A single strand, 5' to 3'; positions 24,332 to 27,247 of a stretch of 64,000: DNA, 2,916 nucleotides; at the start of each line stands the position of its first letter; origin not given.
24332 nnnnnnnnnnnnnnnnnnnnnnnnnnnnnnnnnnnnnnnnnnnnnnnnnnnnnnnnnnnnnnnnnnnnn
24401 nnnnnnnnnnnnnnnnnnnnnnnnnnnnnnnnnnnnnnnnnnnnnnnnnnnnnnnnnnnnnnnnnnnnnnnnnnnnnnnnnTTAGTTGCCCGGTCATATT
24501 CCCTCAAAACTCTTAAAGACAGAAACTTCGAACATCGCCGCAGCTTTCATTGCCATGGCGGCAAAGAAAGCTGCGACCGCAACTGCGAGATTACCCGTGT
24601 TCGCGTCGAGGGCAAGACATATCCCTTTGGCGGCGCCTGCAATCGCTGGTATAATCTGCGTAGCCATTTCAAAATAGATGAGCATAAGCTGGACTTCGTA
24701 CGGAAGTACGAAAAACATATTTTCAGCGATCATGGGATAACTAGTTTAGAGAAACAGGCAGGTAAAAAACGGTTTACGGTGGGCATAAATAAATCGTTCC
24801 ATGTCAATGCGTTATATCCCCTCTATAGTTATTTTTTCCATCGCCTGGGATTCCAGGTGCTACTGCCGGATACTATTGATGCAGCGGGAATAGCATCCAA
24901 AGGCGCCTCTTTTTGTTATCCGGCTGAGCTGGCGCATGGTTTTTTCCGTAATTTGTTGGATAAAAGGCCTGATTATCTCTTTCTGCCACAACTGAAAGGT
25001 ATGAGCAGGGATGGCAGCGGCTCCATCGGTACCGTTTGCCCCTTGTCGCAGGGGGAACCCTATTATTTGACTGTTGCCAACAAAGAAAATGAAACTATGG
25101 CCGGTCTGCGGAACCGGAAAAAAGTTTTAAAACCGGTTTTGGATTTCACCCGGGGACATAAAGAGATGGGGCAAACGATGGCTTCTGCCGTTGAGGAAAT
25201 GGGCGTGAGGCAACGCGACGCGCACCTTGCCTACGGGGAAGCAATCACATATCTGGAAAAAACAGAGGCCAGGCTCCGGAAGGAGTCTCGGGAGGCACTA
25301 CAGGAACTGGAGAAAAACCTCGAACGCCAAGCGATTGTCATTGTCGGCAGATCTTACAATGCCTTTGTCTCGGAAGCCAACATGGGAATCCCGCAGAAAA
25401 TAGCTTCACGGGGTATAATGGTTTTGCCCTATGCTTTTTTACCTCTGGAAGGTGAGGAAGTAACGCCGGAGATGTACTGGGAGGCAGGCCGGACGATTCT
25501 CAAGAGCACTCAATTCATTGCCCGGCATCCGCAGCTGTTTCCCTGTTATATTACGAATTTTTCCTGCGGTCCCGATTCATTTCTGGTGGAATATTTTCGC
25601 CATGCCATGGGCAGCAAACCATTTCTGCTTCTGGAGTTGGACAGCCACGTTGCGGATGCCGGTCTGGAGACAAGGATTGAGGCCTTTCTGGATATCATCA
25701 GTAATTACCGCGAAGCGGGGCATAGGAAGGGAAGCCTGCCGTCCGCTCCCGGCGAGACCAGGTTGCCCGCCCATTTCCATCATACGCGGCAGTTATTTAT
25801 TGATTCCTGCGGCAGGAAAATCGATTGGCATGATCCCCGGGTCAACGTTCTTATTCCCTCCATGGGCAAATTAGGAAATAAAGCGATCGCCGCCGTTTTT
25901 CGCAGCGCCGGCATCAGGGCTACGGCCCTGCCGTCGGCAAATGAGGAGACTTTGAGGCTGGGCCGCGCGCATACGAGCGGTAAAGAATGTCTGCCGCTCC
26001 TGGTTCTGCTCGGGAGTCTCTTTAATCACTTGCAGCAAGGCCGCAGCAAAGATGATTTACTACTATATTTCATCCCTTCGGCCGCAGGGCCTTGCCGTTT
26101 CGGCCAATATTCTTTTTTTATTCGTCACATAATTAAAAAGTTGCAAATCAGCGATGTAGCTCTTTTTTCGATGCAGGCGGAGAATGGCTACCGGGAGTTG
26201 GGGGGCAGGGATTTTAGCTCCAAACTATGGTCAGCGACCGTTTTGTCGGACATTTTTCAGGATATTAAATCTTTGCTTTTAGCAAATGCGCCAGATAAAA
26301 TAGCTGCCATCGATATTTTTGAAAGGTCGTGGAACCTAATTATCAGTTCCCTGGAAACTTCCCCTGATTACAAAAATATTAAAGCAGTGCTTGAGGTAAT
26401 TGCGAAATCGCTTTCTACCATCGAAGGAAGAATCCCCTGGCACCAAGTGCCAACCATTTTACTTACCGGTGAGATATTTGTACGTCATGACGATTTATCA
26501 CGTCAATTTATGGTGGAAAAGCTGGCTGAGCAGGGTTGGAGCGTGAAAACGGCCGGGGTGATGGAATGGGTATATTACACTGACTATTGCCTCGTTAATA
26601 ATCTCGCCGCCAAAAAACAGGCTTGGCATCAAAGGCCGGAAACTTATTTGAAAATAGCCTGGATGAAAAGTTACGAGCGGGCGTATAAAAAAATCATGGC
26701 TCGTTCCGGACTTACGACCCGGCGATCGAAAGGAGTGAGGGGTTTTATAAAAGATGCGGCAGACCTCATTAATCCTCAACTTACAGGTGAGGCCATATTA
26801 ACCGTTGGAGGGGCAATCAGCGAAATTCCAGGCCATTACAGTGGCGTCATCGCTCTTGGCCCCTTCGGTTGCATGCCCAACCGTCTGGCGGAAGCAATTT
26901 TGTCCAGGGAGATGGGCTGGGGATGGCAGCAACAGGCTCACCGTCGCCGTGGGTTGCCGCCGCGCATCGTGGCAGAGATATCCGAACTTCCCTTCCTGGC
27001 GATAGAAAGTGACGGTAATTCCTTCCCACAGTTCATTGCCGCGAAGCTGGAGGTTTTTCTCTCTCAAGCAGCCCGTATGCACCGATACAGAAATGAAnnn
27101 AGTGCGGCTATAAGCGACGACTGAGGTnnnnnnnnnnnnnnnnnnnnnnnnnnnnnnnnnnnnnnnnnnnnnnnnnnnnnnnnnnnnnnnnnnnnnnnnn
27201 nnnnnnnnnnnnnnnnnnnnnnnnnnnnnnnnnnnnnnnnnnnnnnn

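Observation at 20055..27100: Candidate ether-lipid / plasmalogen locus: GpsA paralog divergent from a GT4 + fused PlsA/PlsR-like reductase operon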

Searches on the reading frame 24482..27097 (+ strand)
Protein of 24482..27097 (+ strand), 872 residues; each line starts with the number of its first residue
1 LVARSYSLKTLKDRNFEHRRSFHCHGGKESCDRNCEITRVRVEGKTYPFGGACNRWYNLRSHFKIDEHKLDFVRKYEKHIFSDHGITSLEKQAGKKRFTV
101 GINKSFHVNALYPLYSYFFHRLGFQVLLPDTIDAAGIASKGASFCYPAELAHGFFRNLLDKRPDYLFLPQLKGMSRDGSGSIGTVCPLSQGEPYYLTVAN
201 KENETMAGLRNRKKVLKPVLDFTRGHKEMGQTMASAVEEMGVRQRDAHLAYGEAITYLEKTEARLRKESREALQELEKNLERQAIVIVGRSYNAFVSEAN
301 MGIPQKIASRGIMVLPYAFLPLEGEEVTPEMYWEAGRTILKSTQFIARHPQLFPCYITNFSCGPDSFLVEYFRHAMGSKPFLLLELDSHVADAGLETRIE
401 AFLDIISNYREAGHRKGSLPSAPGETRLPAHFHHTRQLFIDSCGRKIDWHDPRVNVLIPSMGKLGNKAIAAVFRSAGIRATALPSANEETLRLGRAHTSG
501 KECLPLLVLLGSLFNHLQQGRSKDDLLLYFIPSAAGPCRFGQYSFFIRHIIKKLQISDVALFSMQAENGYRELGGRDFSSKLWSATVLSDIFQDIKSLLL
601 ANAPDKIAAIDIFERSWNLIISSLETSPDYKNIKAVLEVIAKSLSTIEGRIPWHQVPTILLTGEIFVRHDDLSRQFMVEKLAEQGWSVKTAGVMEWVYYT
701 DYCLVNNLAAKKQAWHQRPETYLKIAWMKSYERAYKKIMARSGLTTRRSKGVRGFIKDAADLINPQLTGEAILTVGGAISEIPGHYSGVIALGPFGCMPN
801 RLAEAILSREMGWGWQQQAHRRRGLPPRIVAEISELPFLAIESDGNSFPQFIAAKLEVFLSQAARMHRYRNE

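Call 33: search_protein_representatives(protein=window:24482-27097:+)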
Query: 872 residues. Proteins with E-value up to 0.001 (for the whole library): 3071; up to 1e-10: 1699; up to 1e-30: 637. The best 150 are listed.
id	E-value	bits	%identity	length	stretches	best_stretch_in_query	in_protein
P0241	1.1e-233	794.3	46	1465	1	3-869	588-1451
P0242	1.4e-208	711.3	41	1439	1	6-866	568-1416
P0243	4.1e-200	683.2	42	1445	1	3-869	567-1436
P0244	1.7e-192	658.0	40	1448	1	5-868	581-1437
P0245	2.1e-191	654.4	40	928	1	4-869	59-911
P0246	4.1e-191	653.5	40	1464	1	5-869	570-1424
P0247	6.1e-190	649.6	39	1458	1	6-867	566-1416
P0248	6.6e-190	649.5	40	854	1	20-868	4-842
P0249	4.7e-188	643.4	42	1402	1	6-869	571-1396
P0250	5.7e-188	643.1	39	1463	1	6-867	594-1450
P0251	4.1e-186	636.9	40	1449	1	4-867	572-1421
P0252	4.0e-185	633.7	39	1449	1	2-869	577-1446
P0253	4.3e-185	633.6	40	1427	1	6-870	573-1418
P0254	4.6e-185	633.4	40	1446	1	1-866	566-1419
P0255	7.4e-183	626.2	38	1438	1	4-868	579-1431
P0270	3.6e-167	574.3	41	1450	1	11-808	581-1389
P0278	2.5e-153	528.5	37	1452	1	7-861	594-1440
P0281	5.4e-145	500.9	36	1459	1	4-868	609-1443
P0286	5.1e-141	487.7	36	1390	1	10-865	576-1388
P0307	6.9e-97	341.7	32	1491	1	3-808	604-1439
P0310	1.8e-95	337.0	32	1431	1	20-807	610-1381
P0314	6.5e-94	331.9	34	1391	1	24-809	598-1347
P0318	3.4e-92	326.2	32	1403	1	29-807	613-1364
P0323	2.0e-89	317.1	30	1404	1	20-809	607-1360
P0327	3.4e-88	313.0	32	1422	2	99-807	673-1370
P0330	8.2e-88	311.7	32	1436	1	21-803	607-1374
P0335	1.2e-85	304.5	30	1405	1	5-863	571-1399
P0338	7.4e-85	301.9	31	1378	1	21-808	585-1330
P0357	3.9e-80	286.3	32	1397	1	20-807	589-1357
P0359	7.5e-80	285.4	31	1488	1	44-807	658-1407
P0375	8.8e-76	271.9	29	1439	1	5-807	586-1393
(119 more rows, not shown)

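Call 38: list_cluster_members(proteins=[P0241, P0242, P0243, P0249, P0270, P0286, P0278, P0281, P0307, P0327])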
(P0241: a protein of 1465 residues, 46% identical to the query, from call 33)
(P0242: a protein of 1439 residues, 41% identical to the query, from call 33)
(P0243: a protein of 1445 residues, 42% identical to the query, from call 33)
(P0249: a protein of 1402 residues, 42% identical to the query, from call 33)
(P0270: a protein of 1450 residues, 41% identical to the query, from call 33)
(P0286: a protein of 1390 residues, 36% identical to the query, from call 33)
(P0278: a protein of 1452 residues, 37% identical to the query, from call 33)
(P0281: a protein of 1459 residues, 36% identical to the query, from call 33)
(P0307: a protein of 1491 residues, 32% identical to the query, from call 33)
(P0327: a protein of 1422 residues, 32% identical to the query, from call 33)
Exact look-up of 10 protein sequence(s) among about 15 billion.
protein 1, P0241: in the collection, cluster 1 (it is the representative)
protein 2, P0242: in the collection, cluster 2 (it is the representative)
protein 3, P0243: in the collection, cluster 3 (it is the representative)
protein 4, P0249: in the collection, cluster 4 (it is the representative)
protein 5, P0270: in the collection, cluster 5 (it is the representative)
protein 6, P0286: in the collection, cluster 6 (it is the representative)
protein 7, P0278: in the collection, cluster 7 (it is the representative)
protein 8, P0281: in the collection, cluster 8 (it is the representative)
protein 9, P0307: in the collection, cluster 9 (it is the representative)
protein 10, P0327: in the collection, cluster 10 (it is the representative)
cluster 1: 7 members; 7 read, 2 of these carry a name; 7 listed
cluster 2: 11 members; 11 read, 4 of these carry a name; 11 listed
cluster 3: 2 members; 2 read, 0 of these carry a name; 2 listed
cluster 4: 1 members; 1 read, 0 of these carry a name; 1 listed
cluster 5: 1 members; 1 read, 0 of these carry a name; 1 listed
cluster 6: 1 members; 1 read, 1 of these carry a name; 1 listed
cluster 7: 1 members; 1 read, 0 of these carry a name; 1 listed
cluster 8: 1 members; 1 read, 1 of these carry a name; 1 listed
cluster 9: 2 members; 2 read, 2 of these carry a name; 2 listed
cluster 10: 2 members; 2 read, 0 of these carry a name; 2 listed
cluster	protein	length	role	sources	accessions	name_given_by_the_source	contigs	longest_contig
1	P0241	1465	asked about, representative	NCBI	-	-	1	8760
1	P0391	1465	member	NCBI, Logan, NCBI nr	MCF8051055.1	MAG: acyl-CoA dehydratase activase [Desulfobacterales bacterium] | acyl-CoA dehydratase activase [Desulfobacterales bacterium]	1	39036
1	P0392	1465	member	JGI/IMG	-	predicted CoA-substrate-specific enzyme activase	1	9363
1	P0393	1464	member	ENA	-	-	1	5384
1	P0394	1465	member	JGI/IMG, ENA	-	-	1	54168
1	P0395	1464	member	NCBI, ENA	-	-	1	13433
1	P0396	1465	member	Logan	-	-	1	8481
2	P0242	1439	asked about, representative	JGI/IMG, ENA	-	-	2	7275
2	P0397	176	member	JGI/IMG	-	hypothetical protein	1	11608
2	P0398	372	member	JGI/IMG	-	predicted nucleotide-binding protein (sugar kinase/HSP70/actin superfamily)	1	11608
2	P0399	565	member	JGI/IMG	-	predicted CoA-substrate-specific enzyme activase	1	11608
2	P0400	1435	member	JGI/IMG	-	predicted CoA-substrate-specific enzyme activase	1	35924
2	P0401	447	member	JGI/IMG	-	-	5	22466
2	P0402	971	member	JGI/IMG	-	-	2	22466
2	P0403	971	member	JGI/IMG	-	-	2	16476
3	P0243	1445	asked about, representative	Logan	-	-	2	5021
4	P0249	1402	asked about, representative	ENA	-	-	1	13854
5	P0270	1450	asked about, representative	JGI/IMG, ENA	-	-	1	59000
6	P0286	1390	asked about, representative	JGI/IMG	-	predicted CoA-substrate-specific enzyme activase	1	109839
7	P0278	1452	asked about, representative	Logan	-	-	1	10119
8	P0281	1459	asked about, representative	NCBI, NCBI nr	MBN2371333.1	MAG: activase [Vicinamibacteria bacterium] | activase [Vicinamibacteria bacterium]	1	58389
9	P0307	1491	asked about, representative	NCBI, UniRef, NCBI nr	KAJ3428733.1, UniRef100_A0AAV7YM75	activator of 2-hydroxyacyl-coa-hydratase-related [Anaeramoeba flamelloides] | N-acetyl-D-glucosamine kinase n=1 Tax=Anaeramoeba flamelloides TaxID=1746091 ...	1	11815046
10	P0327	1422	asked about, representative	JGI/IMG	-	-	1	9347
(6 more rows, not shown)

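Call 41: list_cluster_members(proteins=[P0375, P0335, P0310, P0318, P0314, P0330, P0323, P0338, P0357, P0359])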
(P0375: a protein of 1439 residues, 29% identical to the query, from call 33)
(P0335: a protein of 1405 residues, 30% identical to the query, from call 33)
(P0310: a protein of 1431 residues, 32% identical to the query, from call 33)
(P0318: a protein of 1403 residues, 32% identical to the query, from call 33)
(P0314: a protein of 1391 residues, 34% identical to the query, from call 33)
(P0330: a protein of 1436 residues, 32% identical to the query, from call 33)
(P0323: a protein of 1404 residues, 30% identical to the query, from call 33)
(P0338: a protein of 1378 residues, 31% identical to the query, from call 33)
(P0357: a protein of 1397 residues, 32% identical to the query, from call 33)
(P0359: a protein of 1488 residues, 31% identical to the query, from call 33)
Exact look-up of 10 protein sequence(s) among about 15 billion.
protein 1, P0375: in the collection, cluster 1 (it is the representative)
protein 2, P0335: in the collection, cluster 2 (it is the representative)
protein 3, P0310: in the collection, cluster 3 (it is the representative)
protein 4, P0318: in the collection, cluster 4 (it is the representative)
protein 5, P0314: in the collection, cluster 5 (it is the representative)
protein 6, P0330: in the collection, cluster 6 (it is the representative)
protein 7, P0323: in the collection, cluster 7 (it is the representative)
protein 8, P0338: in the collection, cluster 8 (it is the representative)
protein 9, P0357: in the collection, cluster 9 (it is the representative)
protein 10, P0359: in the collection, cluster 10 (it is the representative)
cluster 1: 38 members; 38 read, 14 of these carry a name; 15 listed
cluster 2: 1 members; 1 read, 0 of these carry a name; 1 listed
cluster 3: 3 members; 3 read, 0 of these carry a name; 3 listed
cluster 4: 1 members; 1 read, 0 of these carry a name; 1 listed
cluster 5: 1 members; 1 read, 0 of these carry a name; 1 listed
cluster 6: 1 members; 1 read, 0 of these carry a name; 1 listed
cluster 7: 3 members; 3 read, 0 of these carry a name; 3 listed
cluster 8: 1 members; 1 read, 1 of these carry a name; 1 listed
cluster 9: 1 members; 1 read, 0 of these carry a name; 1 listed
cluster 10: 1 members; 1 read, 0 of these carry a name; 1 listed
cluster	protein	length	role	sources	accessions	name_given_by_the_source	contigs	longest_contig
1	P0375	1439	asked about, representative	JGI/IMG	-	predicted CoA-substrate-specific enzyme activase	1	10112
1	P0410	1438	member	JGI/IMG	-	predicted CoA-substrate-specific enzyme activase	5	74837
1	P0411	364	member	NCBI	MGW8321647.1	MAG: BadF/BadG/BcrA/BcrD ATPase family protein, partial [Thermodesulfobacteriota ...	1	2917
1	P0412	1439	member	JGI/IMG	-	predicted CoA-substrate-specific enzyme activase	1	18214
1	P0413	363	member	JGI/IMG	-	predicted nucleotide-binding protein (sugar kinase/HSP70/actin superfamily)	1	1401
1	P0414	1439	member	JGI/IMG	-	predicted CoA-substrate-specific enzyme activase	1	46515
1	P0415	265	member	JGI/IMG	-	hypothetical protein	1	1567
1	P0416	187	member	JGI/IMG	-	predicted nucleotide-binding protein (sugar kinase/HSP70/actin superfamily)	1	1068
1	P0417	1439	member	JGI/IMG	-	predicted CoA-substrate-specific enzyme activase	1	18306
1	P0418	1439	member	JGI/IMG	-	predicted CoA-substrate-specific enzyme activase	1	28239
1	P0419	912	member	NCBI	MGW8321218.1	MAG: acyl-CoA dehydratase activase-related protein, partial [Thermodesulfobacteriota ...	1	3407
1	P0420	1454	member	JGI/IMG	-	predicted CoA-substrate-specific enzyme activase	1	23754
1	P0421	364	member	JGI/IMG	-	predicted nucleotide-binding protein (sugar kinase/HSP70/actin superfamily)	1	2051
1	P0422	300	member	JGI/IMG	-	activator of 2-hydroxyglutaryl-CoA dehydratase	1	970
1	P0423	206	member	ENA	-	-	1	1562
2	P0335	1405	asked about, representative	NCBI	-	-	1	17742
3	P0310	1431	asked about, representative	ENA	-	-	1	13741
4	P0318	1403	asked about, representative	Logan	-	-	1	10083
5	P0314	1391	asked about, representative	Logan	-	-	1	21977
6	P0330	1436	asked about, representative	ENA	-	-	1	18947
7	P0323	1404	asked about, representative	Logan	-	-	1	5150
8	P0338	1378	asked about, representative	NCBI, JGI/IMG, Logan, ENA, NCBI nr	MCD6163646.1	MAG: CoA activase [candidate division Zixibacteria bacterium] | CoA activase [candidate division Zixibacteria bacterium]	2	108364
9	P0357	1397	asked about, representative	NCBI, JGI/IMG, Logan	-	-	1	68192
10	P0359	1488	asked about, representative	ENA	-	-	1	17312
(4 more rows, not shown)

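Call 42: search_dna_similar(query=window:24482-27097:+, collection=plasmids, mode=protein, max_evalue=1e-10, max_rows=30)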
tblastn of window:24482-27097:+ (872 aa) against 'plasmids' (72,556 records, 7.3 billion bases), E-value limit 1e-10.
Records with a match: 6; places in all: 7; records where one place covers at least 80% of the query: 3.
Best place of each record, by identity: <60% 6.
By first word of the organism name: Listeria 2; Haliovirga 1; Acetoanaerobium 1; Collinsella 1; Paraclostridium 1.
By predicted mobility (MOB-suite, as given by PLSDB): non-mobilizable 6.
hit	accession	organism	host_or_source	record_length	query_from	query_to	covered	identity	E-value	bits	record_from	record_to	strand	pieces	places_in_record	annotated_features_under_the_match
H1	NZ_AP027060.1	Haliovirga abyssi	-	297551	31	868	96%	20.2%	9e-28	129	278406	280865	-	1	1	acyl-CoA dehydratase activase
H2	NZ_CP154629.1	Acetoanaerobium noterae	cell culture,Sludge of a digestion ...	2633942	2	811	93%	20.7%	4e-32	143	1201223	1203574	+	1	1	none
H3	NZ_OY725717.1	Collinsella aerofaciens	-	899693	93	802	81%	21.3%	2e-27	128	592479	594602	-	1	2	acyl-CoA dehydratase activase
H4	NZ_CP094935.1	Paraclostridium bifermentans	Homo sapiens,feces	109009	71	592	60%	27.0%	1e-43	179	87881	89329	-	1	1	acyl-CoA dehydratase activase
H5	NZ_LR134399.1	Listeria monocytogenes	Homo sapiens,Vein blood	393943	31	582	63%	21.7%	2e-20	105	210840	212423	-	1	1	2-hydroxyacyl-CoA dehydratase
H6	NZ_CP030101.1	Listeria monocytogenes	Environment,water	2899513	31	582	63%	21.5%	9e-20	103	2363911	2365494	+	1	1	none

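Call 43: get_annotated_region(hit=H5, flank=5000)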
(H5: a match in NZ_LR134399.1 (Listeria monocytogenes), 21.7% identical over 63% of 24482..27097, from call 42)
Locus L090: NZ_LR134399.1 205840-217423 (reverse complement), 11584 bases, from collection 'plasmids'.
description: Listeria monocytogenes strain NCTC7974 plasmid 2, complete sequence
organism: Listeria monocytogenes (NCBI taxid 1639)
taxonomy: Bacteria; Bacillota; Bacilli; Bacillales; Listeriaceae; Listeria; Listeria monocytogenes
host: -; source: Homo sapiens,Vein blood; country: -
typing (MOB-suite, as given by PLSDB): non-mobilizable
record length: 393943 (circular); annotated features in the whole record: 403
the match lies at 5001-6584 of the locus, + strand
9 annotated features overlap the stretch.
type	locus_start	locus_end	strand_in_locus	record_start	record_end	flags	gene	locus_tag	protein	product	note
CDS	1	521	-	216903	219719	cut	-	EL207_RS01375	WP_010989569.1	sigma-54-dependent transcriptional regulator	-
CDS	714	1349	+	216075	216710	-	-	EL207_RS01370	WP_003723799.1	FMN-dependent NADH-azoreductase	-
CDS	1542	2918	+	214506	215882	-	-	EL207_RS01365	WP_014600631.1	amino acid permease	GO:0006865 - amino acid transport [Evidence IEA]; GO:0055085 - transmembrane transport [Evidence IEA]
CDS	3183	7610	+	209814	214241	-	-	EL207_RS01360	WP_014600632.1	2-hydroxyacyl-CoA dehydratase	-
CDS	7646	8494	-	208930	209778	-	-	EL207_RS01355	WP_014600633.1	PhzF family phenazine biosynthesis protein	GO:0009058 - biosynthetic process [Evidence IEA]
CDS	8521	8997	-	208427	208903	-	ybaK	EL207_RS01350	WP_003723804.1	Cys-tRNA(Pro) deacylase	GO:0043039 - tRNA aminoacylation [Evidence IEA]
CDS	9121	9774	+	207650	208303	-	-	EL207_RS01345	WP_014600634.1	DUF5105 domain-containing protein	-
CDS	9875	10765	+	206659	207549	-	-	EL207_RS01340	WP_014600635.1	carbon-nitrogen hydrolase family protein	-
CDS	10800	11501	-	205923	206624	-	-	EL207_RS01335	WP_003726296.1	DUF554 domain-containing protein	-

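Call 44: get_annotated_region(hit=H4, flank=5000)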
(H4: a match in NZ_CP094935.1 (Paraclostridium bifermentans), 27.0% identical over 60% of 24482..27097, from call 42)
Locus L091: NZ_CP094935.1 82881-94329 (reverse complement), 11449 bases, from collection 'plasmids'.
description: Paraclostridium bifermentans strain HD0315_2 plasmid pHD0315_2-2, complete sequence
organism: Paraclostridium bifermentans (NCBI taxid 1490)
taxonomy: Bacteria; Bacillota; Clostridia; Peptostreptococcales; Peptostreptococcaceae; Paraclostridium; Paraclostridium bifermentans
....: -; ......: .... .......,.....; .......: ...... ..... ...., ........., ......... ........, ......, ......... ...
typing (MOB-suite, as given by PLSDB): non-mobilizable
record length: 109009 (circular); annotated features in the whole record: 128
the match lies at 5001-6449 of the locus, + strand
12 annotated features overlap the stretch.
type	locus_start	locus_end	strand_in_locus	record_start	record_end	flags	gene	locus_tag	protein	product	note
CDS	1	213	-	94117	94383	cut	-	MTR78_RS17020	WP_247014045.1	hypothetical protein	-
CDS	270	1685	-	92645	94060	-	nhaC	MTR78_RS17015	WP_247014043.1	Na+/H+ antiporter NhaC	GO:1902600 - proton transmembrane transport [Evidence IEA]; GO:0006814 - sodium ion transport [Evidence IEA]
CDS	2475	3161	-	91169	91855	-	-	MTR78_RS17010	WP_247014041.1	Crp/Fnr family transcriptional regulator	GO:0006355 - regulation of DNA-templated transcription [Evidence IEA]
CDS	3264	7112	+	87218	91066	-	-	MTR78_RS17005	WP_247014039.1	acyl-CoA dehydratase activase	-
CDS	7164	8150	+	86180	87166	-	-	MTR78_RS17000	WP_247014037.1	ABC transporter substrate-binding protein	-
CDS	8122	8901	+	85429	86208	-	-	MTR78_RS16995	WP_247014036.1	ABC transporter permease subunit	GO:0055085 - transmembrane transport [Evidence IEA]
CDS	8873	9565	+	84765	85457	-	-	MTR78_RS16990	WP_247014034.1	ABC transporter ATP-binding protein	-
CDS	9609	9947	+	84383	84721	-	-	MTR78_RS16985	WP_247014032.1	cupin domain-containing protein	-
CDS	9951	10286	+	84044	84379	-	-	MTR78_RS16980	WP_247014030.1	cupin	-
CDS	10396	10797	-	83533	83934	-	-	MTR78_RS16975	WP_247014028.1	hemerythrin domain-containing protein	-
CDS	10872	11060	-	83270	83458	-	-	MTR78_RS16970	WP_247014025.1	ferredoxin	-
CDS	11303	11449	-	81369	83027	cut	hcp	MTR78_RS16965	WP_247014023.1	hydroxylamine reductase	-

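Call 46: get_annotated_region(hit=H1, flank=4000)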
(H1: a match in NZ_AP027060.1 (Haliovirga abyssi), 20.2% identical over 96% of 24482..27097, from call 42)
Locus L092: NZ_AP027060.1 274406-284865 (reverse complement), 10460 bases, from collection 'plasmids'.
description: Haliovirga abyssi strain IC12 plasmid pHIC, complete sequence
organism: Haliovirga abyssi (NCBI taxid 2996794)
taxonomy: Bacteria; Fusobacteriota; Fusobacteriia; Fusobacteriales; Haliovirgaceae; Haliovirga; Haliovirga abyssi
host: -; source: -; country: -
typing (MOB-suite, as given by PLSDB): non-mobilizable
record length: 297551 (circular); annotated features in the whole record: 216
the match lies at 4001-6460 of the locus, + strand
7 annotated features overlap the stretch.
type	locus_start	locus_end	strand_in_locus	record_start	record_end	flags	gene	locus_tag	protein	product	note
CDS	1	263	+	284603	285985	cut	-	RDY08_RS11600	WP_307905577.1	DegQ family serine endoprotease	-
CDS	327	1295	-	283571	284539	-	manA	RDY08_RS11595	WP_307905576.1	mannose-6-phosphate isomerase, class I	GO:0005975 - carbohydrate metabolic process [Evidence IEA]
CDS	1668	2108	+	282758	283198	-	-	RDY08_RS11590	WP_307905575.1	YaiI/YqxD family protein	-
CDS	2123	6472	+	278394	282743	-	-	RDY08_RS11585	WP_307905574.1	acyl-CoA dehydratase activase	-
CDS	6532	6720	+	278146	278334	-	-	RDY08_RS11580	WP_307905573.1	hypothetical protein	-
CDS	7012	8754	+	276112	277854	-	-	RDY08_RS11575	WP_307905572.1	alpha/beta hydrolase-fold protein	-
CDS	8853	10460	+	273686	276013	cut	-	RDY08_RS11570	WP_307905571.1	alpha/beta hydrolase-fold protein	-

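Call 47: get_annotated_region(hit=H2, flank=4000)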
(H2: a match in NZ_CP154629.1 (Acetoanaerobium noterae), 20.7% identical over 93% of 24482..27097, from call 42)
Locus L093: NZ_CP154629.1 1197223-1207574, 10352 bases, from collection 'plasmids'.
description: Acetoanaerobium noterae strain DSL2 plasmid pTPELB2, complete sequence
organism: Acetoanaerobium noterae (NCBI taxid 745369)
taxonomy: Bacteria; Bacillota; Clostridia; Peptostreptococcales; Filifactoraceae; Acetoanaerobium; Acetoanaerobium noterae
host: -; source: cell culture,Sludge of a digestion tower of a wastewater treatment plant; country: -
typing (MOB-suite, as given by PLSDB): non-mobilizable
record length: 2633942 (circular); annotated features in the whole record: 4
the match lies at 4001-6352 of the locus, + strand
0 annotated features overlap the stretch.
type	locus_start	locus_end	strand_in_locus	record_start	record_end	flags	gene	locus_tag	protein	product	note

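Call 48: get_annotated_region(hit=H3, flank=4000)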
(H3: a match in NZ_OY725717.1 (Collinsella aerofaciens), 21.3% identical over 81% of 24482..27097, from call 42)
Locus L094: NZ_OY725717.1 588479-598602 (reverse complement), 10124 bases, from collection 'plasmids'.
description: Collinsella aerofaciens strain Collinsella aerofaciens TSDC17.2-1.1 plasmid 6, complete sequence
organism: Collinsella aerofaciens (NCBI taxid 74426)
taxonomy: Bacteria; Actinomycetota; Coriobacteriia; Coriobacteriales; Coriobacteriaceae; Collinsella; Collinsella aerofaciens
host: -; source: -; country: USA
typing (MOB-suite, as given by PLSDB): non-mobilizable
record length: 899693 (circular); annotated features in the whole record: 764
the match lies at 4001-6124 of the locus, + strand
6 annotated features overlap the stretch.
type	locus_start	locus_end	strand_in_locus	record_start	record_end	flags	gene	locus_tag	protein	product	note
CDS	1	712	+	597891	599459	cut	-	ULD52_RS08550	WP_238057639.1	threonine/serine exporter family protein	-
CDS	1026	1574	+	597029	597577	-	-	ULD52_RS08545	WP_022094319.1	hypothetical protein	-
CDS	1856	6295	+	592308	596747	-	-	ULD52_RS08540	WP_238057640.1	acyl-CoA dehydratase activase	-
CDS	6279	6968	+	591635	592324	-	-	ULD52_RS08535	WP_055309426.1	TetR/AcrR family transcriptional regulator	GO:0006355 - regulation of DNA-templated transcription [Evidence IEA]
CDS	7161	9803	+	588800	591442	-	-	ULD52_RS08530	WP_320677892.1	ATP-dependent Clp protease ATP-binding subunit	-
CDS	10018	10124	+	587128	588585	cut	-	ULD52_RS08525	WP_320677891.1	aminoacyl-histidine dipeptidase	-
